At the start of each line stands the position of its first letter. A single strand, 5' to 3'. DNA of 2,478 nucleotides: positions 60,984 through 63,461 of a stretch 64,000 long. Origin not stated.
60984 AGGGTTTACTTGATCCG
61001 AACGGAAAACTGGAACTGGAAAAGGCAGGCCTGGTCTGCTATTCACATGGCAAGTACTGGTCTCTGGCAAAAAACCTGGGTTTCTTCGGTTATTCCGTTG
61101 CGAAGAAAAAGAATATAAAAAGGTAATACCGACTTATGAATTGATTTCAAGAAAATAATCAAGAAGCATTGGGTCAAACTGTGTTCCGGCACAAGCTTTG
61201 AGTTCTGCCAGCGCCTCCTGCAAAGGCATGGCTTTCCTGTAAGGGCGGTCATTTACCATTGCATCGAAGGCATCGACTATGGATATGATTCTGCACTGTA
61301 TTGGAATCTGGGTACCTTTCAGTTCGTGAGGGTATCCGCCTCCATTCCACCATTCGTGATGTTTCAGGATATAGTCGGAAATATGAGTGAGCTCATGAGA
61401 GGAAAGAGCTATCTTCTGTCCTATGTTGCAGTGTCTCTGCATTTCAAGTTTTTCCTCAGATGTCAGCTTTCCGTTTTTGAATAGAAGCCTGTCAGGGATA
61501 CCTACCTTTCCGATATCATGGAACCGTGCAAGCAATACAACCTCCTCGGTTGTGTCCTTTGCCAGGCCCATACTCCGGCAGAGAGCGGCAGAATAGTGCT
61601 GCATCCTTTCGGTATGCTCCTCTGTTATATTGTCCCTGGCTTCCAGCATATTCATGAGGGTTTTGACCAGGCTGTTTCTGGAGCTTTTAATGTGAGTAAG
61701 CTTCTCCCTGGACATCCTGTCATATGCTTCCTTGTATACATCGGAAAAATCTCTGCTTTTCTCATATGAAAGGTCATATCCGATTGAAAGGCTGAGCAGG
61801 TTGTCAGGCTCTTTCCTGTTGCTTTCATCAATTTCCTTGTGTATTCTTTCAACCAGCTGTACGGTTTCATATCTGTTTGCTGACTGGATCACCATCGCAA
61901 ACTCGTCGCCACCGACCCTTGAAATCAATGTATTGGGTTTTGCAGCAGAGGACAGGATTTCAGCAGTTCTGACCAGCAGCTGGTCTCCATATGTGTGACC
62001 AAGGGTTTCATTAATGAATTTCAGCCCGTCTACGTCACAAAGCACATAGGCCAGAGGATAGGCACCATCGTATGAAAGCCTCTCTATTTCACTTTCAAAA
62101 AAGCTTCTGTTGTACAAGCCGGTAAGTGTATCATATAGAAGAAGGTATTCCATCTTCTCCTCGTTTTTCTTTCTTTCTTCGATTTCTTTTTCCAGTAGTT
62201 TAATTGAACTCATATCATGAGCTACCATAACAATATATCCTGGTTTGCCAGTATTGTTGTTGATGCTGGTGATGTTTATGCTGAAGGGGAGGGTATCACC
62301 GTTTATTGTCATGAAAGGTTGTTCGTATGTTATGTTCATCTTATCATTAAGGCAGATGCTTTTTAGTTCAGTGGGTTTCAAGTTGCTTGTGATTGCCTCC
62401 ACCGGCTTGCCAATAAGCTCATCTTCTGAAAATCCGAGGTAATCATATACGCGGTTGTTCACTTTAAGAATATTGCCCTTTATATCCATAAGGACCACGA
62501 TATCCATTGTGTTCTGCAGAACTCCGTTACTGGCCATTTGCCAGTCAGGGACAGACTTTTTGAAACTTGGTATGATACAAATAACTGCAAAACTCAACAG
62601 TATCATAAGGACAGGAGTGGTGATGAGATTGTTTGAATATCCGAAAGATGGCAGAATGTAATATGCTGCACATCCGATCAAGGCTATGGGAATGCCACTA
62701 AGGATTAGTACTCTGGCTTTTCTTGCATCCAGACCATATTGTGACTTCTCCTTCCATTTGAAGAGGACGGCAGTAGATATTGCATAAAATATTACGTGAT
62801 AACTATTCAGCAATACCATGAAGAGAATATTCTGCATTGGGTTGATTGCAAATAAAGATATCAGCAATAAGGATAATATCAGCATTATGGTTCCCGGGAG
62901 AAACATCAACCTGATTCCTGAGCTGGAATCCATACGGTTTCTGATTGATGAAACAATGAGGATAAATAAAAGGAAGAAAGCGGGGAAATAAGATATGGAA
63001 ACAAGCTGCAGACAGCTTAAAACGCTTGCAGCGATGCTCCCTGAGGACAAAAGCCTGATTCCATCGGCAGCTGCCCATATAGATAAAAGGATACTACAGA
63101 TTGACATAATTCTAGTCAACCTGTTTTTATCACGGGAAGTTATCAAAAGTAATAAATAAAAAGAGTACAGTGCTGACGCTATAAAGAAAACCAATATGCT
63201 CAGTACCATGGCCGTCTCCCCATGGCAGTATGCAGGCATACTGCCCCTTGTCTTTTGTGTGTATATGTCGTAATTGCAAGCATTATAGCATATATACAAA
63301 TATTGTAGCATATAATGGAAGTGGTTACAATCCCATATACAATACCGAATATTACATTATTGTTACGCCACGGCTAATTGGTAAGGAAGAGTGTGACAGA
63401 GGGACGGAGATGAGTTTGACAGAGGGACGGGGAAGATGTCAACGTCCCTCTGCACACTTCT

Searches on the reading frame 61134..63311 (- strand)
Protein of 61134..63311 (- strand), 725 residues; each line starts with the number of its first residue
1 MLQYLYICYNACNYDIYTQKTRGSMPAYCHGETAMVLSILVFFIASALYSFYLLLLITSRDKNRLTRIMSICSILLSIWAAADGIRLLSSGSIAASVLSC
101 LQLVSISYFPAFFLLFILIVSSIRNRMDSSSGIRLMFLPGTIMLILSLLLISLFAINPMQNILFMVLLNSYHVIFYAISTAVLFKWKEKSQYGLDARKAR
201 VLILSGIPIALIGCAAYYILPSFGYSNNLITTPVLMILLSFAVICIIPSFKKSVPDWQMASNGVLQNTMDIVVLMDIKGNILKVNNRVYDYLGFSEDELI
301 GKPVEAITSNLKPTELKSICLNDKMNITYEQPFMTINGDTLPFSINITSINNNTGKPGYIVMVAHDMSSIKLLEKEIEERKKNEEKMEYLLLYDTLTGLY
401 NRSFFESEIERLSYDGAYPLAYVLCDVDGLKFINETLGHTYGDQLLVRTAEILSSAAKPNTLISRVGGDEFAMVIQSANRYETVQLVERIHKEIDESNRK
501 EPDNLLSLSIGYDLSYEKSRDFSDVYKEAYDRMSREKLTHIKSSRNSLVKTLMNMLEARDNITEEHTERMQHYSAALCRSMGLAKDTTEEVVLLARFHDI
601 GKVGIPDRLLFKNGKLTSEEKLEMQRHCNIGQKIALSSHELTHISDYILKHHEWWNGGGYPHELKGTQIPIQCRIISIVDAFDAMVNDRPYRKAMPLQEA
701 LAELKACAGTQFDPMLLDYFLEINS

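Call 60: search_protein_families(library=ncbifam, proteins=[window:61134-63311:-], max_evalue=1e-10)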
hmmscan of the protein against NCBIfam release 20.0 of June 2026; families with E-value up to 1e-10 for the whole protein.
window:61134-63311:- (725 aa): 21 families
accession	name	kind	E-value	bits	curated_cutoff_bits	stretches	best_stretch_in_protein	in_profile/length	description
NF053512.1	nitric_RR_NosR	exception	4.4e-36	124.8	400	1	537-723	166-353/422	response regulator c-di-GMP phosphodiesterase, NosR family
NF045675.1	PhdiestaseDibA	equivalog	5.3e-28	97.7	980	1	261-530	80-347/623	phosphodiesterase DibA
NF007423.1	PRK09966.1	equivalog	1.2e-27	96.9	325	1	378-537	226-390/390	diguanylate cyclase DgcN/YfiN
TIGR00254.1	GGDEF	domain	1.2e-27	96.6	37.4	1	391-538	5-158/168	diguanylate cyclase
NF007135.0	PRK09581.1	equivalog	1.4e-21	76.8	474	1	385-532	287-440/457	PleD family two-component system response regulator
NF007380.0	PRK09894.1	equivalog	1.8e-21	76.8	256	1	392-515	130-254/296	diguanylate cyclase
NF008467.0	PRK11359.1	equivalog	3e-21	75.2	857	1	373-535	359-519/800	oxygen-sensing cyclic-di-GMP phosphodiesterase DosP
NF038266.1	diguan_SiaD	equivalog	8.6e-21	74.4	290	1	385-532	88-240/252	biofilm regulation diguanylate cyclase SiaD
NF007298.0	PRK09776.1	equivalog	1.9e-20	72.4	1135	1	376-496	669-792/1111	diguanylate cyclase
NF053781.1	cdiGMPphdstlr2612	equivalog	5.4e-19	67.4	1600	1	266-537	722-992/1268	Tlr1612 family c-di-GMP phosphodiesterase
NF007474.0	PRK10060.1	equivalog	3.1e-18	65.3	782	1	264-494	116-341/663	cyclic di-GMP phosphodiesterase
NF040885.1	diguan_DgcJ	equivalog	4.7e-18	65.2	500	1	393-537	343-486/493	diguanylate cyclase DgcJ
NF051473.1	DigCycDgcsShew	equivalog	1.5e-17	63.9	400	1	385-531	129-275/291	diguanylate cyclase DgcS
NF011955.1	PRK15426.1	equivalog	4e-17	61.6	408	1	387-498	394-508/564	cellulose biosynthesis regulator diguanylate cyclase DgcQ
NF052458.1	PhdiestGepA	equivalog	3.6e-16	58.5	1200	1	381-511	415-544/840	phosphodiesterase GepA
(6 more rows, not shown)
